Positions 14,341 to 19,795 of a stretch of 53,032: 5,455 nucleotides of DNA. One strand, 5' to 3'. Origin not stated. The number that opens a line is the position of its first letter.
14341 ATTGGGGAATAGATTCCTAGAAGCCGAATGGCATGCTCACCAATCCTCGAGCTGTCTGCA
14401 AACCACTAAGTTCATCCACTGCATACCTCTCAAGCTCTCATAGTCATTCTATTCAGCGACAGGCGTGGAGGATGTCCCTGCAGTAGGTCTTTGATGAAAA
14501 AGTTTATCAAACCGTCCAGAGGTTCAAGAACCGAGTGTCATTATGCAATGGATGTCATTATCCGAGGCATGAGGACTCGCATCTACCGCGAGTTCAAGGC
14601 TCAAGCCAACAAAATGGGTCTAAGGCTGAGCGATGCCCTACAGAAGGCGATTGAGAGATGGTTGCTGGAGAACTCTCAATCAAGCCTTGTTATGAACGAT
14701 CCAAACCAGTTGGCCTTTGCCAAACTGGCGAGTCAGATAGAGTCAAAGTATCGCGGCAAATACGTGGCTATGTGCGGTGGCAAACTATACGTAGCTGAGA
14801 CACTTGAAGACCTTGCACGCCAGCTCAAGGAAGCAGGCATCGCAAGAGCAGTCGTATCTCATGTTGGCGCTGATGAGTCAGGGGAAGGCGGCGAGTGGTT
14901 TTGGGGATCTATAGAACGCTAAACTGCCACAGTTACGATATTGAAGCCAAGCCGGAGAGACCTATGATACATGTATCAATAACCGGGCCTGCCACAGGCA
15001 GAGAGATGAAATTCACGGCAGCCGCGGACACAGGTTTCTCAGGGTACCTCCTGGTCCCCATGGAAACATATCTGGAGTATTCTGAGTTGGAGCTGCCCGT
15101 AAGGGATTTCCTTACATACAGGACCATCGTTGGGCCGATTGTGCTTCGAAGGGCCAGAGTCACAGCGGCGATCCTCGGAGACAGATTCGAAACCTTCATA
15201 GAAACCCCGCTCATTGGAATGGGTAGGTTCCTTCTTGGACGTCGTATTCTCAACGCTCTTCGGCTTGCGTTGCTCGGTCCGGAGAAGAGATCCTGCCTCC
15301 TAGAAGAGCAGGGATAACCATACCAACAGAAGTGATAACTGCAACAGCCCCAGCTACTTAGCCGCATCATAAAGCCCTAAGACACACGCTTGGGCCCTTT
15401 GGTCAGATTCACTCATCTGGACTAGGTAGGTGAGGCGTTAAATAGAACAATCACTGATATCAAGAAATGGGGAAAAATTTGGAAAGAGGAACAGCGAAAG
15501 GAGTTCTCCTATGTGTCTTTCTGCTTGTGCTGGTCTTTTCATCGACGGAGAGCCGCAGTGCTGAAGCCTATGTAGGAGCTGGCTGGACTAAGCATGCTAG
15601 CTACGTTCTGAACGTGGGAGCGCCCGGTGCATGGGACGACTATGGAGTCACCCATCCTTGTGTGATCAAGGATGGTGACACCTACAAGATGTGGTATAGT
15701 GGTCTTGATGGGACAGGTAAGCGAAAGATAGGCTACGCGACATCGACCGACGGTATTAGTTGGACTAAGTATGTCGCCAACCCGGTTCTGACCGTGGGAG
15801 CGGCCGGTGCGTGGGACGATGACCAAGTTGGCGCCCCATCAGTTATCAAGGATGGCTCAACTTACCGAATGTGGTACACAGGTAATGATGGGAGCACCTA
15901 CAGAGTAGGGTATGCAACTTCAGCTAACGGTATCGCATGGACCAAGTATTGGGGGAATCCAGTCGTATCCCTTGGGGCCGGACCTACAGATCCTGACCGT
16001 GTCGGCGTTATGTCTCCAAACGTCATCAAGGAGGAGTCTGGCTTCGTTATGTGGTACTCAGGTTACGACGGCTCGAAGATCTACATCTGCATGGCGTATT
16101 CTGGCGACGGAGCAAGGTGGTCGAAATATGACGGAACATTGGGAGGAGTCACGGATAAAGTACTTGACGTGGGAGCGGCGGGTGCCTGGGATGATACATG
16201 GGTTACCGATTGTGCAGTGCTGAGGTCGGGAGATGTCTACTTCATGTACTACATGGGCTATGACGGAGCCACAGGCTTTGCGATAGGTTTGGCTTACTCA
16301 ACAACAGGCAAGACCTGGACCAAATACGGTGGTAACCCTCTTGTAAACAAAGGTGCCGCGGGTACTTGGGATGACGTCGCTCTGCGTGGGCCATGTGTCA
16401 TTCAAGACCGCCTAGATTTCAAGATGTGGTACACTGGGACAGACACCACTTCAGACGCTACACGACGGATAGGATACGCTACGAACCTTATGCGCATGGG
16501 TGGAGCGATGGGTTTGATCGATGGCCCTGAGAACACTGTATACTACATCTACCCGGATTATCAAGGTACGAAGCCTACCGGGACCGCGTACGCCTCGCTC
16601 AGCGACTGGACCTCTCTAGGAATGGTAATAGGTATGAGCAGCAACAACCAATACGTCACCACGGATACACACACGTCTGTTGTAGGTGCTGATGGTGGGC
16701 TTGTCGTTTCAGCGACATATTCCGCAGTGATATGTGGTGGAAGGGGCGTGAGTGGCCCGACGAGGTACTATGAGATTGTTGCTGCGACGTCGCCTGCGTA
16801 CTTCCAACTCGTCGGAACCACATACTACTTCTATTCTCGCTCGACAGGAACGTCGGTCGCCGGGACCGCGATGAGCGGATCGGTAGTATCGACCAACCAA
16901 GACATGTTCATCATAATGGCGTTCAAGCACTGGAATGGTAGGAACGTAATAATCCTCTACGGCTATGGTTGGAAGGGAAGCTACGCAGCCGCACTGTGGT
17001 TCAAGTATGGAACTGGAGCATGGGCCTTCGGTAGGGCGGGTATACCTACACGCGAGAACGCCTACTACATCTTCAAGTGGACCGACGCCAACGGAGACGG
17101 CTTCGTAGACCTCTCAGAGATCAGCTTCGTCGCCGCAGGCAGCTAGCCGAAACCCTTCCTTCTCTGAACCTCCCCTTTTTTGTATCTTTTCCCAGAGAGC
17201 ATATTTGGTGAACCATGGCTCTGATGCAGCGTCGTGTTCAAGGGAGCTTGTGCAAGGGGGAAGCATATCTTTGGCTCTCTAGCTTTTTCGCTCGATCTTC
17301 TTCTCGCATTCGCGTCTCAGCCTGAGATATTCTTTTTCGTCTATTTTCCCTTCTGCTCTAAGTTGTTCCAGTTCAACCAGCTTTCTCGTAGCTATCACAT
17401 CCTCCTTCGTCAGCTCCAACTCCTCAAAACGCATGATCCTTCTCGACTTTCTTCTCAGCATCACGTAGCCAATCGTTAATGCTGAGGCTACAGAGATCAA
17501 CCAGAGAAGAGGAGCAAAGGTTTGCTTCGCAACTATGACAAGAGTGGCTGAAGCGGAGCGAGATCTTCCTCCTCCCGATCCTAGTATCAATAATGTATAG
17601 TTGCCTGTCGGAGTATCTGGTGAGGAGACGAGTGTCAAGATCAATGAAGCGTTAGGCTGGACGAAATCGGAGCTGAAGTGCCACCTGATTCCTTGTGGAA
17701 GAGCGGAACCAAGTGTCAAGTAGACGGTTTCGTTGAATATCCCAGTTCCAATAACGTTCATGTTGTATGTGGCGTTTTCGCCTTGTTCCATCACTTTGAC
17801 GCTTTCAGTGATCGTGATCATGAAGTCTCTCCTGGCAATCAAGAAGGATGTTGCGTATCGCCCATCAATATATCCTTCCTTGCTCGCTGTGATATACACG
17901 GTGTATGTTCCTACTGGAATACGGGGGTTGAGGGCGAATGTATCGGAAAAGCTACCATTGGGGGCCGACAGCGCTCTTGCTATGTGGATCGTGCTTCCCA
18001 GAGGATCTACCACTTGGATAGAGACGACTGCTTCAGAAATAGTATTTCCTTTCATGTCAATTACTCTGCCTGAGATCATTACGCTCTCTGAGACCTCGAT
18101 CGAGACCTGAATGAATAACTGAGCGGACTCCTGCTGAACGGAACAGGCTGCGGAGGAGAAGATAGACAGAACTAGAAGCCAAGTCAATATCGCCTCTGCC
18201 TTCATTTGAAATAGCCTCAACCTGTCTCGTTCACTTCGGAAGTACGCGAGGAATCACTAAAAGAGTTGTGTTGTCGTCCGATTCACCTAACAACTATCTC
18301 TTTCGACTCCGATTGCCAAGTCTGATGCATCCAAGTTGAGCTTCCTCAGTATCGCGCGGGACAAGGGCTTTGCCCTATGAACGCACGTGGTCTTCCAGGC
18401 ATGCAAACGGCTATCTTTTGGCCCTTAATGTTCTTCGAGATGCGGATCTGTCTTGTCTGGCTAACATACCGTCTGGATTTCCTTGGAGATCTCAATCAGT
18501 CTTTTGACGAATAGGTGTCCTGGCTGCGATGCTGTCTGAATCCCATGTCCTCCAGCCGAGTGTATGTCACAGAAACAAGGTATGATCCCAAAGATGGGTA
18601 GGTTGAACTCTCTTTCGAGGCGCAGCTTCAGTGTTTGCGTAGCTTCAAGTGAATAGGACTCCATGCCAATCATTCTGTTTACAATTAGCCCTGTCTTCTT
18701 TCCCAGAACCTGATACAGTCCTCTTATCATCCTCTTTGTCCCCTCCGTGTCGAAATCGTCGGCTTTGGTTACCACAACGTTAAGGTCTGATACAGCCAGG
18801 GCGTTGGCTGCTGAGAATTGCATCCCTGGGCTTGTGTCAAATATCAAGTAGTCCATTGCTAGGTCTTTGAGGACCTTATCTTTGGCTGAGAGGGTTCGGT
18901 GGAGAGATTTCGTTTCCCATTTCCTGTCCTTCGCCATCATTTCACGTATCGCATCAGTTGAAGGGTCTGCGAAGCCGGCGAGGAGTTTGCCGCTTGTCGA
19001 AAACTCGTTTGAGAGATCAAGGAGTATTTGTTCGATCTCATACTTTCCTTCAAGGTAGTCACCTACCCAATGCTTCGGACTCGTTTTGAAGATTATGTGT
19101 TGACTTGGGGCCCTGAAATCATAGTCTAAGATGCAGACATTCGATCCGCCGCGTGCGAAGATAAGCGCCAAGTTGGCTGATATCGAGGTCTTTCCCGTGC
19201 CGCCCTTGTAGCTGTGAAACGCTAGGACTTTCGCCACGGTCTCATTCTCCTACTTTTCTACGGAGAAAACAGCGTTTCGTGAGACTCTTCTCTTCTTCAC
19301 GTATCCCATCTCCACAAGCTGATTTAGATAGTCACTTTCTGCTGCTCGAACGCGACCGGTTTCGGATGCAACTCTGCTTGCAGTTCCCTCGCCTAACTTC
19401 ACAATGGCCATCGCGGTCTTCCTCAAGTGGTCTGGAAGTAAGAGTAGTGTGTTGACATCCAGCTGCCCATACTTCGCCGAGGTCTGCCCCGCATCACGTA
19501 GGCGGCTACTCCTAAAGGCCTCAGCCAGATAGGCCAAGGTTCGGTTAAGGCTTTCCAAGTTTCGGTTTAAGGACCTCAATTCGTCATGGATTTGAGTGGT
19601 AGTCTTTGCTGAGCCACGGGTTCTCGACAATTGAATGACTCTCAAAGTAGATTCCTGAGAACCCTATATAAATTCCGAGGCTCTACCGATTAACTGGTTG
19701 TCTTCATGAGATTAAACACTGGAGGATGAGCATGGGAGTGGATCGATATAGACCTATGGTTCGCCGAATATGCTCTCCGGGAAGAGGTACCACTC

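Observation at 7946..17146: A portable ~190-aa domain shared by four neighbouring secreted proteins with unrelated partner domains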

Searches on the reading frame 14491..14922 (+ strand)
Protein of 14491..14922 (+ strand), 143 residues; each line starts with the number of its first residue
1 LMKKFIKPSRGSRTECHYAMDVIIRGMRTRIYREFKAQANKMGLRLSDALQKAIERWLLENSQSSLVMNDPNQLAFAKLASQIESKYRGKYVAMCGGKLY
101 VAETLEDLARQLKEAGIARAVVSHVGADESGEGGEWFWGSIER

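Call 36: search_protein_families(library=pfam, proteins=[window:14491-14922:+], max_evalue=0.001)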
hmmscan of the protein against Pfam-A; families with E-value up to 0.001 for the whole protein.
window:14491-14922:+ (143 aa): 0 families

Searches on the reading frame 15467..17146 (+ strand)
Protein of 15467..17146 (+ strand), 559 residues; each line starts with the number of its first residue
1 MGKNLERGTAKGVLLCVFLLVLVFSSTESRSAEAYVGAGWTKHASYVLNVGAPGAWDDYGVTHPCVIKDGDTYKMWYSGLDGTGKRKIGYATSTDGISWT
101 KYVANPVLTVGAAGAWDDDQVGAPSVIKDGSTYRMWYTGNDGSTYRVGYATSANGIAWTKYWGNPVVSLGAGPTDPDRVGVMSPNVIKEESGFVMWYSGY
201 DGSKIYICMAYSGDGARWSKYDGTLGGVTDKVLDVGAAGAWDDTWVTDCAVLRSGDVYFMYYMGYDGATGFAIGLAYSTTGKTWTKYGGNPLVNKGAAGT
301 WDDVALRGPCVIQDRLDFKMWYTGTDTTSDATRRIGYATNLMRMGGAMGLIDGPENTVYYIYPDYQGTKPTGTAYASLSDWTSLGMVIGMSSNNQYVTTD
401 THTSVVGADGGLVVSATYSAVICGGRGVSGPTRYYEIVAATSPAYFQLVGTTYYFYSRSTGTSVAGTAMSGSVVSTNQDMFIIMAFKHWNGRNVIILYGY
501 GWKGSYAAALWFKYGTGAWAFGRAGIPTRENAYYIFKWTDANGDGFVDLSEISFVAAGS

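Call 3: search_protein_families(library=pfam, proteins=[window:15467-17146:+], max_evalue=0.1)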
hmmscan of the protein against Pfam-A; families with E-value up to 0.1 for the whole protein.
window:15467-17146:+ (559 aa): 2 families
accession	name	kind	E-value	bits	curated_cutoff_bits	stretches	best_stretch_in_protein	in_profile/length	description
PF04041.19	Glyco_hydro_130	-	7.5e-15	55.1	26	1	85-161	66-139/320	beta-1,4-mannooligosaccharide phosphorylase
PF13405.12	EF-hand_6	-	0.052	13.8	25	0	533-552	3-22/30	EF-hand domain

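Call 17: search_protein_families(library=ncbifam, proteins=[window:15467-17146:+], max_evalue=1)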
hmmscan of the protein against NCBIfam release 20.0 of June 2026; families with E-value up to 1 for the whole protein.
window:15467-17146:+ (559 aa): 3 families
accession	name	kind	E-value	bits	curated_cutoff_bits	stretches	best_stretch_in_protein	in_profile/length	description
NF052550.1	BManbPhaseBMBP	equivalog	1.2e-13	51.1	450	2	146-220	59-132/296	beta-1,2-mannobiose phosphorylase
NF058598.1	BetMansidBT3780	equivalog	3.8e-05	22.9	550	1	82-161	87-171/366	beta-1,2-mannosidase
NF041092.1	beta-fruc_BfrA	equivalog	0.013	14.3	900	0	138-225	96-180/433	beta-fructosidase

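Call 88: search_protein_families(library=phrogs, proteins=[window:15467-17146:+], max_evalue=0.01)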
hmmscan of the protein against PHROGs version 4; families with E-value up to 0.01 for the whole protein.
window:15467-17146:+ (559 aa): 0 families

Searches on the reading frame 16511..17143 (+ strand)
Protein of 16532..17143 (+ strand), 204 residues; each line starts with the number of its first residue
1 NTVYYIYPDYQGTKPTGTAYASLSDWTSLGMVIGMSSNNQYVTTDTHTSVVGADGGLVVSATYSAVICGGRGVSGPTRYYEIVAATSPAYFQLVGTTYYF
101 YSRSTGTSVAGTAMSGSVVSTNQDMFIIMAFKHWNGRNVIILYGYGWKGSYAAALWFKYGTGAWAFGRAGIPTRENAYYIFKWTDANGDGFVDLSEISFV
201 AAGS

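Call 7: search_protein_families(library=pfam, proteins=[window:16532-17143:+], max_evalue=10)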
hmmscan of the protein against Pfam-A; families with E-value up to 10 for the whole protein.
seq(204 aa): 3 families
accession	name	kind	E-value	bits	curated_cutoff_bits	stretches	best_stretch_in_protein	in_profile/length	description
PF13405.12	EF-hand_6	-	0.016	15.4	25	1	178-197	3-22/30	EF-hand domain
PF13202.12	EF-hand_5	-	0.048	13.6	25.9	1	185-197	9-21/25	EF hand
PF13517.12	FG-GAP_3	-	0.087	13.9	26.9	1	152-194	17-59/61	FG-GAP-like repeat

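Call 73: predict_structure(alignment_id=A6)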
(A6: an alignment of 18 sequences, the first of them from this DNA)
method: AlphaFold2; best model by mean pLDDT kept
length: 211 residues; sequences in the alignment: 18
mean_pLDDT: 90.8   pTM: 0.89
mean pLDDT of the five models: 90.8, 90.3, 90.3, 90.1, 85.6
residues with pLDDT >= 90: 158; 70-90: 45; 50-70: 7; < 50: 1
segments of 3 or more residues with pLDDT < 50: none
pLDDT, mean of each block of 10 residues (from residue 1): 87 91 90 86 92 95 93 94 96 96 97 97 91 94 93 90 88 61 90 93 94 89
secondary structure, 60 per line:
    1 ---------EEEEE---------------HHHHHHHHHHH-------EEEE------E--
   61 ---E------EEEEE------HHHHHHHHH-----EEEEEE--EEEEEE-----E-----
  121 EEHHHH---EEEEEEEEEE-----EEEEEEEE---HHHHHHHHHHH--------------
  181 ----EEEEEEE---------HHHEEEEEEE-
elements in order: E10-14 H30-40 E48-51 E71-75 H82-90 E96-101 E104-109 H123-126 E130-139 E145-152 H156-166 E185-191 E204-210

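Call 77: fold_search(model_id=the predicted structure, library=pdb)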
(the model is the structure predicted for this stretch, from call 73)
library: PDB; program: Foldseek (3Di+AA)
matches with E <= 10: 224; with E <= 0.001: 0
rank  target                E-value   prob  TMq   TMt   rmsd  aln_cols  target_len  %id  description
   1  7l2z_C                3.6e-03  0.96  0.43  0.17   8.9       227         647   11  Bacterial cellulose synthase BcsB hexamer (released 2021-03-24)
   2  9fmt_A                4.6e-03  0.98  0.45  0.17   6.7       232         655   11  Cryo-EM structure of the BcsB hexameric crown from the E. coli cellulose secretion macrocomplex (released 2024-10-16)
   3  9fmt_F                4.6e-03  0.98  0.44  0.17   7.2       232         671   11  Cryo-EM structure of the BcsB hexameric crown from the E. coli cellulose secretion macrocomplex (released 2024-10-16)
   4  9fmt_D                6.6e-03  0.98  0.44  0.16   6.6       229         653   10  Cryo-EM structure of the BcsB hexameric crown from the E. coli cellulose secretion macrocomplex (released 2024-10-16)
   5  7l2z_B                1.0e-02  0.92  0.43  0.17   7.6       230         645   12  Bacterial cellulose synthase BcsB hexamer (released 2021-03-24)
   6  6yg8_A                1.6e-02  0.93  0.45  0.17   7.0       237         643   11  Cryo-EM structure of a BcsB pentamer in the context of an assembled Bcs macrocomplex (released 2021-02-24)
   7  7l2z_E                2.6e-02  0.87  0.45  0.17   6.7       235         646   11  Bacterial cellulose synthase BcsB hexamer (released 2021-03-24)
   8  6yg8_B                4.9e-02  0.80  0.42  0.16   7.9       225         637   11  Cryo-EM structure of a BcsB pentamer in the context of an assembled Bcs macrocomplex (released 2021-02-24)
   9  9fmt_C                6.2e-02  0.72  0.35  0.14   8.8       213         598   10  Cryo-EM structure of the BcsB hexameric crown from the E. coli cellulose secretion macrocomplex (released 2024-10-16)
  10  7l2z_D                2.3e-01  0.51  0.45  0.18   6.4       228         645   13  Bacterial cellulose synthase BcsB hexamer (released 2021-03-24)
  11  2hft                  5.5e-01  0.05  0.13  0.14  13.5       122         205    9  THE CRYSTAL STRUCTURE OF THE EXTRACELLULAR DOMAIN OF HUMAN TISSUE FACTOR AT 1.7 ANGSTROMS RESOLUTION (released 1996-01-29)
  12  4c90_A                6.2e-01  0.16  0.31  0.10   7.2       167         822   10  Evidence that GH115 alpha-glucuronidase activity is dependent on conformational flexibility (released 2013-11-13)
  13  1jps_T                7.1e-01  0.04  0.14  0.14  14.4       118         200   11  Crystal structure of tissue factor in complex with humanized Fab D3h44 (released 2002-02-03)
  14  4q3e_B                7.5e-01  0.06  0.14  0.12  10.9       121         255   14  PylD cocrystallized with L-Ornithine-Nd-D-lysine and NAD+ (released 2014-04-23)
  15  4qgw_A                8.0e-01  0.02  0.11  0.14  12.2       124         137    9  Crystal structure of the R132K:R111L:L121D mutant of Cellular Retinoic Acid Binding ProteinII complexed with a synthet (released 2015-01-28)
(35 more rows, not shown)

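Call 83: find_related_loci(query=A6, collection=viral_contigs, flank=10000)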
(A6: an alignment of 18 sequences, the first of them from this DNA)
Query A6 (211 aa) in viral_contigs; peptide patterns used: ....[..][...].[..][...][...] (x = any residue, [..] = any of these).
125 stretches matched a pattern, but none encodes a relative of the query by tblastn (E <= 1e-3).

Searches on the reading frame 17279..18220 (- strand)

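Call 3: search_protein_families(library=pfam, proteins=[window:17279-18220:-], max_evalue=0.1)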
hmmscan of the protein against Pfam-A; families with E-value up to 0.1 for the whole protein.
window:17279-18220:- (313 aa): 3 families
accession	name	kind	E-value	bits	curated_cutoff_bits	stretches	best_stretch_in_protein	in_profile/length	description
PF01835.25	MG2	-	2.2e-05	25.2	32.8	1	45-115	15-85/96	MG2 domain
PF13620.12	CarboxypepD_reg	-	0.00028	21.6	32.3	1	49-117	2-59/82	Carboxypeptidase regulatory-like domain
PF09608.15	Alph_Pro_TM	-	0.1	12.8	24.5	0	90-138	148-196/227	Putative transmembrane protein (Alph_Pro_TM)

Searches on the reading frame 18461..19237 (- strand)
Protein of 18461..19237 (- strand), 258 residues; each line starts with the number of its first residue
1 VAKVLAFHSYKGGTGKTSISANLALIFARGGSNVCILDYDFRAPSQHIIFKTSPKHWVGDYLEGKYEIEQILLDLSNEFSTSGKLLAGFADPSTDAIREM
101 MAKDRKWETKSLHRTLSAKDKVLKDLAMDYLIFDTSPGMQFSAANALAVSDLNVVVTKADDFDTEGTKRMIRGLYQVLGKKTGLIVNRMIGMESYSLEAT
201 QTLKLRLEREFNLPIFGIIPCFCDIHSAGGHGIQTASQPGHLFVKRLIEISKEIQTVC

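Call 36: search_protein_families(library=pfam, proteins=[window:18461-19237:-], max_evalue=0.001)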
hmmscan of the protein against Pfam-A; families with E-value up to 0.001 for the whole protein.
window:18461-19237:- (258 aa): 6 families
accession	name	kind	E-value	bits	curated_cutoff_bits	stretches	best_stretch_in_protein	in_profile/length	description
PF13614.12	AAA_31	-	4.6e-16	59.7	27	1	3-177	2-167/177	AAA domain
PF10609.15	ParA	-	7.7e-14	52.1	27.1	1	3-54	4-55/246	NUBPL iron-transfer P-loop NTPase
PF01656.29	CbiA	-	2.4e-11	44.1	25.4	1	6-225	2-115/125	CobQ/CobB/MinD/ParA nucleotide binding domain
PF02374.21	ArsA_ATPase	-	0.00012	21.9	24.3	0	7-40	5-38/305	Anion-transporting ATPase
PF06564.18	CBP_BcsQ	-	0.00049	20.1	21.3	0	3-39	2-38/234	Cellulose biosynthesis protein BcsQ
PF09140.17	MipZ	-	0.00068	19.5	20.7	0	5-47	3-45/262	ATPase MipZ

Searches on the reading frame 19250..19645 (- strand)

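Call 36: search_protein_families(library=pfam, proteins=[window:19250-19645:-], max_evalue=0.001)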
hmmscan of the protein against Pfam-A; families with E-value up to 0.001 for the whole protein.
window:19250-19645:- (131 aa): 1 family
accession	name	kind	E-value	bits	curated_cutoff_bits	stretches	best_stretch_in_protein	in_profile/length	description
PF01978.25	TrmB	-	8.4e-06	26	25.6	1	80-123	16-59/68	Sugar-specific transcriptional regulator TrmB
